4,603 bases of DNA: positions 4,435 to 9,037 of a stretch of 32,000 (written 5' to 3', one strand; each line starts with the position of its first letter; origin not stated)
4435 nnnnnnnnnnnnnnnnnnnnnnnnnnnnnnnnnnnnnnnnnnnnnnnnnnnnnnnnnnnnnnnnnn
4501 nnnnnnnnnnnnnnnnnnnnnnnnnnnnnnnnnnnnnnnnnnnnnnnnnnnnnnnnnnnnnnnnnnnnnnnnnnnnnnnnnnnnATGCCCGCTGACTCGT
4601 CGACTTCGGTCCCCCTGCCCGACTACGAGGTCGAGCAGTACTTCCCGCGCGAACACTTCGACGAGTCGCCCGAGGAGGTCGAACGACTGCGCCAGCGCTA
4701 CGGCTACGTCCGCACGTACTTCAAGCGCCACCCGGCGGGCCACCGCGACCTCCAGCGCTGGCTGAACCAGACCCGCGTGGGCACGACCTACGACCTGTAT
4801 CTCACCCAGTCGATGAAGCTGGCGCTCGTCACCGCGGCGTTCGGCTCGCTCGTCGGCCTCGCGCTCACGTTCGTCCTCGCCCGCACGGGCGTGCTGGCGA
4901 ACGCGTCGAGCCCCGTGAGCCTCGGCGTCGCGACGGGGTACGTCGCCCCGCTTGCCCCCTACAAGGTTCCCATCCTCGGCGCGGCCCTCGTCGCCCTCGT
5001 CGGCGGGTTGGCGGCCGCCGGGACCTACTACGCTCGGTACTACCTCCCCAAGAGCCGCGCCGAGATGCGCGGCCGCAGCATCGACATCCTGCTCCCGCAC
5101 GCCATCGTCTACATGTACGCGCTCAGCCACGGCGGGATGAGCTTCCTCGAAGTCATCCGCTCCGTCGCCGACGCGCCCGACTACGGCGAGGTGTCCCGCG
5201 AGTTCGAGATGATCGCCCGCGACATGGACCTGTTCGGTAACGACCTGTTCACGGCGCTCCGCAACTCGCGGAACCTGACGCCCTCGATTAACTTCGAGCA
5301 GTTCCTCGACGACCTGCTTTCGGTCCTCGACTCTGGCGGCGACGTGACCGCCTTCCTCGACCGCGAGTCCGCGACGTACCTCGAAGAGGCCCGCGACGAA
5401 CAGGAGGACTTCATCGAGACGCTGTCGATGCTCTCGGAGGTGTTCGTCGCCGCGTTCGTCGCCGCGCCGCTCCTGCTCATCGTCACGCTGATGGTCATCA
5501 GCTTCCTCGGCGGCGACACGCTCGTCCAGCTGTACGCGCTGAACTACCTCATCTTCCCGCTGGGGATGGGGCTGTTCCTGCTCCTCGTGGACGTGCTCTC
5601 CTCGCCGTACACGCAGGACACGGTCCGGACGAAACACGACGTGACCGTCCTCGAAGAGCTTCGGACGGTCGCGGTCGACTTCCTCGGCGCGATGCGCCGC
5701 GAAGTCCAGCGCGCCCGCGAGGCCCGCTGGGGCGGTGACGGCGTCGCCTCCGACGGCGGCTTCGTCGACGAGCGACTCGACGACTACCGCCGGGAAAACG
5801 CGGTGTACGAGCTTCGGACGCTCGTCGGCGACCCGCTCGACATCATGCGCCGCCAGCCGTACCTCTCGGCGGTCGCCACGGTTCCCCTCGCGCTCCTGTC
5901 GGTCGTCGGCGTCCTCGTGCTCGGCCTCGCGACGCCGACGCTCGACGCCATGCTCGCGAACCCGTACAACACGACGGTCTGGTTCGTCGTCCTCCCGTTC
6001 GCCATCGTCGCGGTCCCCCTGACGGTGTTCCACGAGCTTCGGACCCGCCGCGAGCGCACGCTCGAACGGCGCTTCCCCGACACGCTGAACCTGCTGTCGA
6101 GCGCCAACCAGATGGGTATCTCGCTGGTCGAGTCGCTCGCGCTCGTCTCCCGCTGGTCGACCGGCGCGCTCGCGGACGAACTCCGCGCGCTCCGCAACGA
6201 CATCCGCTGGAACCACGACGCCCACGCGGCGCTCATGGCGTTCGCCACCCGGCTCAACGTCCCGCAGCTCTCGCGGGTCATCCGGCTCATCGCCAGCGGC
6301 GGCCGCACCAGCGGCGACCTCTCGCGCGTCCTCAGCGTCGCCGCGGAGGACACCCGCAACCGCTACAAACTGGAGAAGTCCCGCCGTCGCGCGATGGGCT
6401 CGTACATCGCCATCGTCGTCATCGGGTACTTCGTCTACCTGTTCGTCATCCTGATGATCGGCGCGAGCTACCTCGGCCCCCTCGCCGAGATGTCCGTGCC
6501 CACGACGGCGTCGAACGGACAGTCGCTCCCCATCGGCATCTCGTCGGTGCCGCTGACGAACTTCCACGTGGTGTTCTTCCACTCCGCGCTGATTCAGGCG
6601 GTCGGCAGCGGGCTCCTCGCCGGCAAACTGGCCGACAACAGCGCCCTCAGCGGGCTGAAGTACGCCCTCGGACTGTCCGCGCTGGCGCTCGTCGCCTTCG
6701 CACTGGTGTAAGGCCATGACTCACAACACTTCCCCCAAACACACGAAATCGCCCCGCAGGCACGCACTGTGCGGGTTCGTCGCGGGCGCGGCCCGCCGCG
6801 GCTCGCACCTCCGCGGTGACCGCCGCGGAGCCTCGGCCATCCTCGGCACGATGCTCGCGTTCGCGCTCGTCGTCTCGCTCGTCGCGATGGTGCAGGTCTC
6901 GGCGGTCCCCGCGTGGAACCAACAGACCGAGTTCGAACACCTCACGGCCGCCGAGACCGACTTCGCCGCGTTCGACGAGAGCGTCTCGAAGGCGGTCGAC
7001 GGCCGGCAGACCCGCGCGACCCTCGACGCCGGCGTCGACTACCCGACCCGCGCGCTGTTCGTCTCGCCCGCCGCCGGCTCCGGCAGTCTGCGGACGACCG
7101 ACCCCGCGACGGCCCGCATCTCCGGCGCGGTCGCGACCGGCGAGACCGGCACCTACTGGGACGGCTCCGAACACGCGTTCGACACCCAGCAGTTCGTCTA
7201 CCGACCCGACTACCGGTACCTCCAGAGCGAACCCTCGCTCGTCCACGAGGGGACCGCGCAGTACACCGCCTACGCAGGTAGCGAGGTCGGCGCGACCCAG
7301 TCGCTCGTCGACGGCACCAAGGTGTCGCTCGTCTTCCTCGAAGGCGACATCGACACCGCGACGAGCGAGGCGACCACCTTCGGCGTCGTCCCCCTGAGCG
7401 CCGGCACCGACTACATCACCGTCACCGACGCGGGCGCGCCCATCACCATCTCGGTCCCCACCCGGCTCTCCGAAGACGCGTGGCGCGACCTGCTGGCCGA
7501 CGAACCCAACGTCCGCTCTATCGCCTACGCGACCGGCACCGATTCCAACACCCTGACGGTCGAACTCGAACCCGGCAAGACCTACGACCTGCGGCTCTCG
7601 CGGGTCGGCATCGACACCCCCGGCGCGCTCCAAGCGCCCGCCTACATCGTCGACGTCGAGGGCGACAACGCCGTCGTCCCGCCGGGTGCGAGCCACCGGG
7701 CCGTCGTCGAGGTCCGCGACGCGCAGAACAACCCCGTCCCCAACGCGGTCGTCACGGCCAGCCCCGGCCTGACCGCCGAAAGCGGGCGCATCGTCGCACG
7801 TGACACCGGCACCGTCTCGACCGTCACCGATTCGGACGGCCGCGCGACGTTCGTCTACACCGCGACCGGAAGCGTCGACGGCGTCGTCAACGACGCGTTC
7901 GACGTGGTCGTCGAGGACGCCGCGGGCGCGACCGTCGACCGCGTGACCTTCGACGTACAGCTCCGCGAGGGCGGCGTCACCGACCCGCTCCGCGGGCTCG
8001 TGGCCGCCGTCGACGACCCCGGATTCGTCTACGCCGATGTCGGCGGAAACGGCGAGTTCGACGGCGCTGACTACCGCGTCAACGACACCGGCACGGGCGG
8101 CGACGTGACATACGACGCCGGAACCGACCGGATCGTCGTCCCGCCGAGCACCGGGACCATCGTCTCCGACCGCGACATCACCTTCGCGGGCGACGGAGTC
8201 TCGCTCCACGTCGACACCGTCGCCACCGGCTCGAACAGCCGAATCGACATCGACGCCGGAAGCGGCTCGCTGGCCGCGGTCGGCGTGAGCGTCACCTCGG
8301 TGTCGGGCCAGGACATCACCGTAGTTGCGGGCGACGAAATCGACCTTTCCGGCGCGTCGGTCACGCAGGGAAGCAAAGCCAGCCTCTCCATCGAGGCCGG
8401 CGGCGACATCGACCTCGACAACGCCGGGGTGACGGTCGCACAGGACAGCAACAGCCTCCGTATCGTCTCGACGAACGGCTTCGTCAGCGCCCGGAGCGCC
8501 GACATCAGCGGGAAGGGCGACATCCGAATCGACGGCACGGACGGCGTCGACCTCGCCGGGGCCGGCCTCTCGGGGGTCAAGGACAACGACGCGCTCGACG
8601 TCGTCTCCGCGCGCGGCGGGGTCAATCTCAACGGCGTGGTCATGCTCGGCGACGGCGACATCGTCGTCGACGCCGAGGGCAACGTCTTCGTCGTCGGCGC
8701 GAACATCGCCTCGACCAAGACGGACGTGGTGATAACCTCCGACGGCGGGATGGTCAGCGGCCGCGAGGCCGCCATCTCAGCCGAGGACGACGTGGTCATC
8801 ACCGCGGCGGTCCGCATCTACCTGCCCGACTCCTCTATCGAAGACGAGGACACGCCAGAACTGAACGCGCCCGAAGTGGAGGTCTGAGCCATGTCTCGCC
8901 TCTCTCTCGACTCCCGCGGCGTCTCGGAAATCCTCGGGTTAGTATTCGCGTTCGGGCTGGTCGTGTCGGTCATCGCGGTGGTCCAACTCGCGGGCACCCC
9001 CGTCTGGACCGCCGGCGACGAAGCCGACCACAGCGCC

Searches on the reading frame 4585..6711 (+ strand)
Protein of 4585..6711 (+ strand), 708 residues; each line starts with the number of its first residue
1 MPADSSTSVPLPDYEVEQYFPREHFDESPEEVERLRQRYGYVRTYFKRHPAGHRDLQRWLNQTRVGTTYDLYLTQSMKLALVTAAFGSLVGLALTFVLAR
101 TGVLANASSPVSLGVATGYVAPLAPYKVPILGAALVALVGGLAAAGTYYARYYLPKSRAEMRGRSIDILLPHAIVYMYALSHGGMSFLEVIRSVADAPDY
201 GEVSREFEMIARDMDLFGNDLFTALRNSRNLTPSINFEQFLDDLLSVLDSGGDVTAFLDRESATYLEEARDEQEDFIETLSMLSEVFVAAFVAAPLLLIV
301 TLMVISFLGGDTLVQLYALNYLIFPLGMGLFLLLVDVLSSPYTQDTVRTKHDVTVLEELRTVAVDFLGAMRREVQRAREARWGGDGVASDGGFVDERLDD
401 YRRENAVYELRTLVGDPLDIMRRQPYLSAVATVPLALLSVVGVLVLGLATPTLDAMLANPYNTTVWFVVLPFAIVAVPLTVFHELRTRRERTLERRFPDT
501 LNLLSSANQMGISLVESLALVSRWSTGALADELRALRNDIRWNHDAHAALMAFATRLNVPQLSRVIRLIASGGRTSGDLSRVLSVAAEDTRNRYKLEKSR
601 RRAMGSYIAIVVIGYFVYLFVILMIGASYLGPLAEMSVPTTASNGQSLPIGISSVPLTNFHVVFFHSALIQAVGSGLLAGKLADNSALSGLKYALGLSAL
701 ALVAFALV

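Call 27: search_protein_families(library=pfam, proteins=[window:4585-6711:+], max_evalue=0.001)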
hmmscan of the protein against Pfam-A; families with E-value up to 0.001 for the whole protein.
window:4585-6711:+ (708 aa): 1 family
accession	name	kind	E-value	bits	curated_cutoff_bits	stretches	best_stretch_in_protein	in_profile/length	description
PF00482.28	T2SSF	-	1.9e-35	122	25.2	2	176-301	4-124/125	Type II secretion system (T2SS), protein F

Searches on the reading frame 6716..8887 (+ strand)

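Call 27: search_protein_families(library=pfam, proteins=[window:6716-8887:+], max_evalue=0.001)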
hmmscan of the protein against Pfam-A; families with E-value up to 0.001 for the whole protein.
window:6716-8887:+ (723 aa): 2 families
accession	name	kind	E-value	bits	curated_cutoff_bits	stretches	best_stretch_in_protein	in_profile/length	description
PF23960.2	DUF7289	-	0.00015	21.9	27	1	37-297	1-233/238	Family of unknown function (DUF7289)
PF02369.22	Big_1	-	0.00058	20.4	34.9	1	325-384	17-69/93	Bacterial Ig-like domain (group 1)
